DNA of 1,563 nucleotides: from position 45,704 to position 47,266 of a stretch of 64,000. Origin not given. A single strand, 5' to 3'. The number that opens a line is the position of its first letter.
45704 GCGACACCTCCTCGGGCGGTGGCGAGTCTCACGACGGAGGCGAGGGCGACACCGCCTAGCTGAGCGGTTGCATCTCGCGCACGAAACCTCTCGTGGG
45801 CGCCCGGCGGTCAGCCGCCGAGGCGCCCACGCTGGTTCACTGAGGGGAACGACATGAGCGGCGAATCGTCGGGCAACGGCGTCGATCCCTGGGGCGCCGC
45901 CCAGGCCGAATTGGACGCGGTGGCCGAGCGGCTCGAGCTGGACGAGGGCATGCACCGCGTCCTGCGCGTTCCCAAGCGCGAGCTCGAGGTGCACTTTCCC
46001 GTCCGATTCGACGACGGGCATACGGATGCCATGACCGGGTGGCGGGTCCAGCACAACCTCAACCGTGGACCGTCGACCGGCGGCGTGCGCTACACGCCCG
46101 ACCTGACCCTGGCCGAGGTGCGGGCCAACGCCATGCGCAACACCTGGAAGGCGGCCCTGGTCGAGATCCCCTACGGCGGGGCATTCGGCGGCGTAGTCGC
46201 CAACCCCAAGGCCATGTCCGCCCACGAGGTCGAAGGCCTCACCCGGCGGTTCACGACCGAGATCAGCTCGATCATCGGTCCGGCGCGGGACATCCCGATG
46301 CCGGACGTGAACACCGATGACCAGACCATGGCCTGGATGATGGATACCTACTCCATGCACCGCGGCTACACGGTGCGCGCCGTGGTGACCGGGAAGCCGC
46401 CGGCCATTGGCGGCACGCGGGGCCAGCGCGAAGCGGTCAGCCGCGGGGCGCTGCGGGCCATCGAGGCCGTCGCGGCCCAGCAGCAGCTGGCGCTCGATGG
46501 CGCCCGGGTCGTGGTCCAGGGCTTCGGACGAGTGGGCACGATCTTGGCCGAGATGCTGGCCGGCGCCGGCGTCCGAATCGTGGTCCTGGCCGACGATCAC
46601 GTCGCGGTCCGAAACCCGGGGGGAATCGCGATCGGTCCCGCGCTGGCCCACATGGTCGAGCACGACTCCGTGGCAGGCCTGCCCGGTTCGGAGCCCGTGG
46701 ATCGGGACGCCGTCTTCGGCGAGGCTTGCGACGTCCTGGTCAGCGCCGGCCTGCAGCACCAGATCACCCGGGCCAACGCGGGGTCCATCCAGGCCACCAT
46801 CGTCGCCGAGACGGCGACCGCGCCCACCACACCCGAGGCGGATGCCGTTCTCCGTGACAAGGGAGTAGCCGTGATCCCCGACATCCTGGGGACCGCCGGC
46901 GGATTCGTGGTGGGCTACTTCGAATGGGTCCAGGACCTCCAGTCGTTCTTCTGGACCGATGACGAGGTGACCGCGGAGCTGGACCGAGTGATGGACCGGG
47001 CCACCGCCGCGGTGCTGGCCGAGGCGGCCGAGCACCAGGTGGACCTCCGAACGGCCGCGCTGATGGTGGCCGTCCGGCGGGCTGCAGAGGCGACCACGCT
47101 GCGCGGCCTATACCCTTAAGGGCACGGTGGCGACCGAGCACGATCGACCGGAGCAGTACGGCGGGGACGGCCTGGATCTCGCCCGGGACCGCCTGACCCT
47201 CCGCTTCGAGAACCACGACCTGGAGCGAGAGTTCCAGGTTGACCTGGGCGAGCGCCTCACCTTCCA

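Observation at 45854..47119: Glutamate-dehydrogenase paralog that has lost catalytic residues, in an operon with an adenylate cyclase and an acyl-CoA mutase subunit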

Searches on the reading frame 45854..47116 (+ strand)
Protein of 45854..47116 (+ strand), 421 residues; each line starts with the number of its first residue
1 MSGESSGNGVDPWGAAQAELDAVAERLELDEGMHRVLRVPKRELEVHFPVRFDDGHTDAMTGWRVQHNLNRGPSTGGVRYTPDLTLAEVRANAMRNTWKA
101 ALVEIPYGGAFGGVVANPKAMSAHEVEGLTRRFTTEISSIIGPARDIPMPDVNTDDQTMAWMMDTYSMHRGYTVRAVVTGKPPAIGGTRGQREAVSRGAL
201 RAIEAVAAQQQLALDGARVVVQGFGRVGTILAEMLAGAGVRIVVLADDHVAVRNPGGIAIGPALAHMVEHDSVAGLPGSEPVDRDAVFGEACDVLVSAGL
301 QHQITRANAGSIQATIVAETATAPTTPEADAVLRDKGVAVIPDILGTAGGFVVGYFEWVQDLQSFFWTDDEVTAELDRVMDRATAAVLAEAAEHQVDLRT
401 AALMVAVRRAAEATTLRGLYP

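Call 4: search_protein_families(library=pfam, proteins=[window:45854-47116:+])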
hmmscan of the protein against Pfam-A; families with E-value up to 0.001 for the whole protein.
window:45854-47116:+ (421 aa): 3 families
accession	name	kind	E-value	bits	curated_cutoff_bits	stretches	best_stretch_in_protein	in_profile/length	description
PF00208.27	ELFV_dehydrog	-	1.3e-53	182.6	23.4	1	186-418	1-241/241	Glutamate/Leucine/Phenylalanine/Valine dehydrogenase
PF02812.23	ELFV_dehydrog_N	-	6.5e-47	158.9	25.3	1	40-167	1-128/129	Glu/Leu/Phe/Val dehydrogenase, dimerisation domain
PF00899.27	ThiF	-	1.8e-06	27.7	28.1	1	203-254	7-59/238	ThiF family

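Call 5: search_solved_structures(query=window:45854-47116:+, show_alignments=2)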
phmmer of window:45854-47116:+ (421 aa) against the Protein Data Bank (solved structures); distinct sequences matched with E-value up to 0.001: 70 (the best 60 are shown).
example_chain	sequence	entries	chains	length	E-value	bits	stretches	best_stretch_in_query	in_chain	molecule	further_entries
4xgi_A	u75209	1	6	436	5.1e-114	385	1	9-421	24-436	Glutamate dehydrogenase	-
1b3b_A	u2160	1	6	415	4e-112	378.7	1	19-421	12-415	PROTEIN (GLUTAMATE DEHYDROGENASE)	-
3aoe_A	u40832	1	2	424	6.6e-112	378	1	10-421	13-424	Glutamate dehydrogenase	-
3aog_A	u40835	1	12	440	7.6e-112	377.8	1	10-421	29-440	Glutamate dehydrogenase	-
1b26_A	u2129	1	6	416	2.9e-111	375.9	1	19-421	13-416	GLUTAMATE DEHYDROGENASE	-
2tmg_A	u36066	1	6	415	2e-109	369.8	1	19-421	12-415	PROTEIN (GLUTAMATE DEHYDROGENASE)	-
6yeh_A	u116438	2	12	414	2e-100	340.2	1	14-418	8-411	Glutamate dehydrogenase 1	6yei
8ysw_A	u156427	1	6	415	3.8e-97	329.4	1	22-418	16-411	Glutamate dehydrogenase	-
8i83_A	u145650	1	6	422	3.9e-97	329.3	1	22-418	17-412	Glutamate dehydrogenase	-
7mfm_A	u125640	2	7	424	3.5e-96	326.2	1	8-418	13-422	Glutamate dehydrogenase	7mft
3k92_A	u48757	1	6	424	8.4e-96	324.9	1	25-418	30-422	NAD-specific glutamate dehydrogenase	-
8owm_A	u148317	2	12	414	9.3e-96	324.8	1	23-418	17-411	Glutamate dehydrogenase 2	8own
8s38_A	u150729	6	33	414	1.4e-95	324.2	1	23-418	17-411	Glutamate dehydrogenase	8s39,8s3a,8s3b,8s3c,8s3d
1gtm_A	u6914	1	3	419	8.4e-95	321.7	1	11-418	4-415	GLUTAMATE DEHYDROGENASE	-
8zmu_A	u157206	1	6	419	1.3e-94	321.1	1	10-418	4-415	Glutamate dehydrogenase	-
3aoe_E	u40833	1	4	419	4.3e-85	289.7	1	36-421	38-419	Glutamate dehydrogenase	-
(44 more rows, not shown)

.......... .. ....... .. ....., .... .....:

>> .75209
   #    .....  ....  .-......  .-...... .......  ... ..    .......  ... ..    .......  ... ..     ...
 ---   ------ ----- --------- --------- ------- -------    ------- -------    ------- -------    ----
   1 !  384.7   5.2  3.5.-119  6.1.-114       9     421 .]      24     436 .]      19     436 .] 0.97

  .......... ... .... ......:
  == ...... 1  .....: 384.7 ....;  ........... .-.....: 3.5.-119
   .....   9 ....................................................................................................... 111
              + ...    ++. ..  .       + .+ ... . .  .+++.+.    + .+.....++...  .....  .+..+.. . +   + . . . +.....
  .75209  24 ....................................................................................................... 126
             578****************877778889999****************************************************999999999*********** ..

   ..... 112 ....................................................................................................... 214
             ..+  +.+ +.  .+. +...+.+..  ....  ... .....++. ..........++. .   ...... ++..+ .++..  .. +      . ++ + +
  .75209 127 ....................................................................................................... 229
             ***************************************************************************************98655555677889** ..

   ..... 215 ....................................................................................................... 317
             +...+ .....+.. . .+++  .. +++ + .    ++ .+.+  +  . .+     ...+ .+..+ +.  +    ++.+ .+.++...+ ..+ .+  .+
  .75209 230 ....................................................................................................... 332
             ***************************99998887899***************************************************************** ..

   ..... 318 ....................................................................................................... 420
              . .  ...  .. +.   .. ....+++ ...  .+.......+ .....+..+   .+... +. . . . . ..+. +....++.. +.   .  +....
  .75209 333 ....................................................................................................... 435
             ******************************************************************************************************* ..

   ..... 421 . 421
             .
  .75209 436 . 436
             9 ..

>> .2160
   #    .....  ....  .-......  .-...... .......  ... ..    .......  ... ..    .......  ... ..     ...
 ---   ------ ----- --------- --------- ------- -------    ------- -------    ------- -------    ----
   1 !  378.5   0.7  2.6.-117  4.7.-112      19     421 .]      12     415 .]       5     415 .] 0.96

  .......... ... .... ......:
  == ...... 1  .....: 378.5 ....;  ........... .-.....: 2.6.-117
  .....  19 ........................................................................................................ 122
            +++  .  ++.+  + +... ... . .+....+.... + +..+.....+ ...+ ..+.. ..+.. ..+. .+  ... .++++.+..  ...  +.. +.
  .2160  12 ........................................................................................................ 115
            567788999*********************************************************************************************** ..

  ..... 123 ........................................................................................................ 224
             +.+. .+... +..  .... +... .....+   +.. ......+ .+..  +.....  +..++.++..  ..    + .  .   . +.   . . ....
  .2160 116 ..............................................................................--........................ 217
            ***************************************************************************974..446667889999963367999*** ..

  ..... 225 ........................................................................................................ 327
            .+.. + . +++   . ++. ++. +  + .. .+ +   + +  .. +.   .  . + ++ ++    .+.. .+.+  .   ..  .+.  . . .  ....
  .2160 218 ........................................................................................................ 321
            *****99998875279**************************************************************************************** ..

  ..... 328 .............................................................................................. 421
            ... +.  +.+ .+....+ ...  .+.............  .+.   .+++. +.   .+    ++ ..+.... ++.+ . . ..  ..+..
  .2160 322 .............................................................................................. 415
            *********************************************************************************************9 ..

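Call 6: find_homologous_proteins(query=window:45854-47116:+)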
Query window:45854-47116:+ (421 aa): 7999 proteins with E <= 0.001 among 8000 candidates; the best 120 are listed.
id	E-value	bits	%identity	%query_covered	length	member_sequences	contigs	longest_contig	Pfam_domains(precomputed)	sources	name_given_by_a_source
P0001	1.4e-255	866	94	100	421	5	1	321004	PF02812.24,PF00208.28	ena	-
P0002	6.4e-243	824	88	100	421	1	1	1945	PF02812.24,PF00208.28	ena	-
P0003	7.6e-222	755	81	100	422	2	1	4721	PF02812.24,PF00208.28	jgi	jgi:glutamate dehydrogenase (NAD(P)+)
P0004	4.9e-214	729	80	97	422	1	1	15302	PF02812.24,PF00208.28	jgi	jgi:glutamate dehydrogenase (NAD(P)+)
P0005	2.0e-213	727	80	98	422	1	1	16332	PF02812.24,PF00208.28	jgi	jgi:glutamate dehydrogenase (NAD(P)+)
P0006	2.4e-212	724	79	98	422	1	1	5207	PF02812.24,PF00208.28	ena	-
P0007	1.3e-211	721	79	98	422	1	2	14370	PF02812.24,PF00208.28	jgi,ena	-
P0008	1.6e-211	721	78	100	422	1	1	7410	PF02812.24,PF00208.28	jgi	jgi:glutamate dehydrogenase (NAD(P)+)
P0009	1.8e-211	721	79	98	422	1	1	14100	PF02812.24,PF00208.28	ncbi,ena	ncbi:MAG TPA: Glu/Leu/Phe/Val dehydrogenase [Candidatus Limnocylindria bacterium]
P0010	4.1e-211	720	79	98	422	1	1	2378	PF02812.24,PF00208.28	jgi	-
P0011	4.7e-211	719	79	98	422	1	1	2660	PF02812.24,PF00208.28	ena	-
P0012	9.9e-211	718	79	98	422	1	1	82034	PF02812.24,PF00208.28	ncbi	-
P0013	1.0e-210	718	79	98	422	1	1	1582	PF02812.24,PF00208.28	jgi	-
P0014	1.3e-210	718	76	100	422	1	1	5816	PF02812.24,PF00208.28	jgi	jgi:glutamate dehydrogenase (NAD(P)+)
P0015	2.1e-210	717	79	98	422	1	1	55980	PF02812.24,PF00208.28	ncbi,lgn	ncbi:MAG: Glu/Leu/Phe/Val dehydrogenase [Chloroflexota bacterium]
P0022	2.1e-208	711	78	98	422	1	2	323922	PF02812.24,PF00208.28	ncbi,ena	-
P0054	8.8e-177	607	67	98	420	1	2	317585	PF02812.24,PF00208.28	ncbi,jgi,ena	jgi:glutamate dehydrogenase (NAD(P)+)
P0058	2.5e-175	602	66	98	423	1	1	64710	PF02812.24,PF00208.28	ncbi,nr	ncbi:MAG TPA: Glu/Leu/Phe/Val dehydrogenase [candidate division Zixibacteria bacterium]|nr:Glu/Leu/P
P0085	5.3e-172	591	66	97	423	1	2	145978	PF02812.24,PF00208.28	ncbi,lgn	ncbi:MAG: Glu/Leu/Phe/Val dehydrogenase [Chloroflexota bacterium]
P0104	5.2e-171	588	67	98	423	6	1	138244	PF02812.24,PF00208.28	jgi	jgi:glutamate dehydrogenase (NAD(P)+)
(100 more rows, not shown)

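Call 8: find_encoding_contigs(protein=P0022, flank=7000, max_places=1)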
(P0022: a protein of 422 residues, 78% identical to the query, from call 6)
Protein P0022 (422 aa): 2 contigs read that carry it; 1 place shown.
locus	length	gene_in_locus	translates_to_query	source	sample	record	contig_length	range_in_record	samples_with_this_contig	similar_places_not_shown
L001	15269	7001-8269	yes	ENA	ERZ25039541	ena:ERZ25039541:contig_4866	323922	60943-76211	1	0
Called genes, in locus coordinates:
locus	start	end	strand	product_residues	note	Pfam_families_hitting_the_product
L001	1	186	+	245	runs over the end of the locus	PF00528:BPD_transp_1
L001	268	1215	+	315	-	PF04069:OpuAC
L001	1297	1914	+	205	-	PF07920:DUF1684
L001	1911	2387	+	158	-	-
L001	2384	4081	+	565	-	PF04536:TPM_phosphatase, PF20990:DUF2207_C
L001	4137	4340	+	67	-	-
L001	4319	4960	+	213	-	-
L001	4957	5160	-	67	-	PF07311:Dodecin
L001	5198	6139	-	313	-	PF02126:PTE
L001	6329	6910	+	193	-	-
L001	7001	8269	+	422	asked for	PF02812:ELFV_dehydrog_N, PF00208:ELFV_dehydrog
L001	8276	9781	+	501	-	PF00211:Guanylate_cyc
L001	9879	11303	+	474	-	PF01642:MM_CoA_mutase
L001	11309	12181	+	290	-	PF02739:5_3_exonuc_N, PF01367:5_3_exonuc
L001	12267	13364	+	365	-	-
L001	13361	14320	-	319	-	PF02423:OCD_Mu_crystall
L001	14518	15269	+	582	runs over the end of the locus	PF00133:tRNA-synt_1 (faint), PF01406:tRNA-synt_1e, PF09334:tRNA-synt_1g (faint)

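Call 9: find_encoding_contigs(protein=P0054, flank=7000, max_places=1)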
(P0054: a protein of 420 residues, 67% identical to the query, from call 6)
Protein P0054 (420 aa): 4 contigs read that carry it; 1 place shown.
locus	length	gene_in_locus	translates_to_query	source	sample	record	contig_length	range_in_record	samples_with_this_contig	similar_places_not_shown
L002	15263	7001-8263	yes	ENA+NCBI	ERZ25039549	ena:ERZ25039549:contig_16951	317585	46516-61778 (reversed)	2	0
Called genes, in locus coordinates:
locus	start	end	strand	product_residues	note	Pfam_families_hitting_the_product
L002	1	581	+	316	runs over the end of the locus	PF04069:OpuAC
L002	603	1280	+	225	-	PF07920:DUF1684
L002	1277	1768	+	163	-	PF14155:DUF4307 (weak)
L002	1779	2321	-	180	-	-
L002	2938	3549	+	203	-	-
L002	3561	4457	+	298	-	PF00296:Bac_luciferase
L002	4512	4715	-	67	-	PF07311:Dodecin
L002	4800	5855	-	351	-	PF14716:HHH_8, PF02811:PHP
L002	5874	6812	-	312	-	PF02126:PTE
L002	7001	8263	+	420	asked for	PF02812:ELFV_dehydrog_N, PF00208:ELFV_dehydrog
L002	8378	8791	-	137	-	-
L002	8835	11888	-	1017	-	PF13191:AAA_16, PF13374:TPR_10 (faint), PF13424:TPR_12 (weak), PF00196:GerE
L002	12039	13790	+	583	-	PF01642:MM_CoA_mutase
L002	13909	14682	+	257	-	PF01292:Ni_hydr_CYTB (weak)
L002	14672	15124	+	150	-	-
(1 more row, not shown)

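Call 10: find_encoding_contigs(protein=P0085, flank=7000, max_places=1)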
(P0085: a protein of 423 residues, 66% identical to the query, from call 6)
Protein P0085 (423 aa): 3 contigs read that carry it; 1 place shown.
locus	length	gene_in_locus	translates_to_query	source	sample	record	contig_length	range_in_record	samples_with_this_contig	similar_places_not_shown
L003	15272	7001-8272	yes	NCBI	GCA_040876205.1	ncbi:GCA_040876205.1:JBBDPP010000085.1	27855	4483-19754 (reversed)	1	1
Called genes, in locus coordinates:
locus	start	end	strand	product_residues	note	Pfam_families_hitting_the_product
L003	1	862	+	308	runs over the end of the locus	PF04069:OpuAC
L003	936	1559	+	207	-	PF07920:DUF1684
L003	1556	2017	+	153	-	PF14155:DUF4307 (weak)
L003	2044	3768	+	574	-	PF04536:TPM_phosphatase, PF20990:DUF2207_C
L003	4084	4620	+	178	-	-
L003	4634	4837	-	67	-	PF07311:Dodecin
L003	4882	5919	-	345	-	PF14716:HHH_8, PF02811:PHP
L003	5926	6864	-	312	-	PF02126:PTE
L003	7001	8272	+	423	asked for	PF02812:ELFV_dehydrog_N, PF00208:ELFV_dehydrog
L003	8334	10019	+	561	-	PF01642:MM_CoA_mutase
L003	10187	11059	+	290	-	PF02739:5_3_exonuc_N, PF01367:5_3_exonuc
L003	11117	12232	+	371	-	PF08486:SpoIID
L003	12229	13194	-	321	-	PF02423:OCD_Mu_crystall, PF01488:Shikimate_DH (weak)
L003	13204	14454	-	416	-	PF05977:MFS_3, PF07690:MFS_1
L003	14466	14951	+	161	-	PF10027:DUF2269 (weak)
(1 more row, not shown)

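Call 22: find_encoding_contigs(protein=P0058, flank=7000, max_places=1)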
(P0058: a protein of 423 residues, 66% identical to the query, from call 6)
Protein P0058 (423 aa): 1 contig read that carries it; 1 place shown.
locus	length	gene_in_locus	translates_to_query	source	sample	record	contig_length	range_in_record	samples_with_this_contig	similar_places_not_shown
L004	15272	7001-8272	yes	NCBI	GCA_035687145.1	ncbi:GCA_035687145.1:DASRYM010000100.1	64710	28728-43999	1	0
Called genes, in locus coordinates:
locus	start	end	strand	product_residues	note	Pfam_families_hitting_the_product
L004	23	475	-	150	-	-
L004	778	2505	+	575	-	PF04536:TPM_phosphatase, PF20990:DUF2207_C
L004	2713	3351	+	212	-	-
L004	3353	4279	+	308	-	PF00296:Bac_luciferase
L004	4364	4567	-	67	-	PF07311:Dodecin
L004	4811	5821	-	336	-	PF14716:HHH_8, PF02811:PHP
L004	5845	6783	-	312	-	PF02126:PTE, PF04909:Amidohydro_2 (weak)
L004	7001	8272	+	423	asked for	PF02812:ELFV_dehydrog_N, PF00208:ELFV_dehydrog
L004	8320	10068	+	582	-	PF01642:MM_CoA_mutase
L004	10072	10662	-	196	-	-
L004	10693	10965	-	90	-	-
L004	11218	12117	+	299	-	PF02739:5_3_exonuc_N, PF01367:5_3_exonuc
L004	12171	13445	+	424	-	PF08486:SpoIID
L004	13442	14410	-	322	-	PF02423:OCD_Mu_crystall, PF01488:Shikimate_DH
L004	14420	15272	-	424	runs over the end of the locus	PF05977:MFS_3, PF07690:MFS_1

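Call 23: find_encoding_contigs(protein=P0104, flank=7000, max_places=1)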
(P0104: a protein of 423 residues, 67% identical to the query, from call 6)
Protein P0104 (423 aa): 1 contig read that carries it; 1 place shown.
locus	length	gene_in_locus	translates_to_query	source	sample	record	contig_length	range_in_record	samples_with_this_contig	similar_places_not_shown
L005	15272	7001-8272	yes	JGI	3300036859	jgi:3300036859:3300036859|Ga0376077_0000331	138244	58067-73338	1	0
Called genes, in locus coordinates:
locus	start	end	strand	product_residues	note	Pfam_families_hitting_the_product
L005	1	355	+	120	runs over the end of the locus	-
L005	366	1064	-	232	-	-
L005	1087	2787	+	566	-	PF04536:TPM_phosphatase, PF20990:DUF2207_C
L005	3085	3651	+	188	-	-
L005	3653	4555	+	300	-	PF00296:Bac_luciferase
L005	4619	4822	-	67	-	PF07311:Dodecin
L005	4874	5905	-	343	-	PF14716:HHH_8, PF02811:PHP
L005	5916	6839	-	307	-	PF02126:PTE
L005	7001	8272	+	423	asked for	PF02812:ELFV_dehydrog_N, PF00208:ELFV_dehydrog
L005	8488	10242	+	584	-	PF01642:MM_CoA_mutase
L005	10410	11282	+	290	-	PF02739:5_3_exonuc_N, PF01367:5_3_exonuc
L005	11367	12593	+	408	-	PF08486:SpoIID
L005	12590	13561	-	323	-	PF02423:OCD_Mu_crystall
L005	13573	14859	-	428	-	PF05977:MFS_3, PF13347:MFS_2 (weak), PF07690:MFS_1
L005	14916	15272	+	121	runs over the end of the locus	-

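Call 24: search_protein_representatives(protein=window:45854-47116:+)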
Query: 421 residues. Proteins with E-value up to 0.001 (for the whole library): 12669; up to 1e-10: 6962; up to 1e-30: 1728. The best 150 are listed.
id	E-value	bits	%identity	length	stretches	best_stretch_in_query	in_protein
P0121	2.7e-126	438.6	51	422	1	9-421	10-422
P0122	4.5e-119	414.8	49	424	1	11-421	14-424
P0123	8.2e-118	410.6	48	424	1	11-421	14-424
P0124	1.3e-115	403.5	45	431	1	11-421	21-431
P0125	3.9e-114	398.5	48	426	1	18-421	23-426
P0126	2.2e-112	392.8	47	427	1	15-421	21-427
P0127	2.8e-111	389.1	47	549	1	16-421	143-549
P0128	3.1e-109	382.4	47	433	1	10-421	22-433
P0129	5.7e-105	368.4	47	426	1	12-420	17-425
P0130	2.3e-103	363.0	45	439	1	11-421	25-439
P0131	3.5e-102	359.2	45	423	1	8-421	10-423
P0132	6.1e-102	358.4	42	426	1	11-420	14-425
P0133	6.7e-102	358.3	44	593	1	11-416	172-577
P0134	5.4e-101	355.3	46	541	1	19-418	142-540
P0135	7.5e-98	344.9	43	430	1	5-421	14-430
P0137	8.5e-96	338.2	44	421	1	17-421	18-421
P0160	1.2e-86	308.1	39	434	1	11-420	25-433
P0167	3.1e-85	303.4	39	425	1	13-412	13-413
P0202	3.8e-79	283.3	37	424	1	13-421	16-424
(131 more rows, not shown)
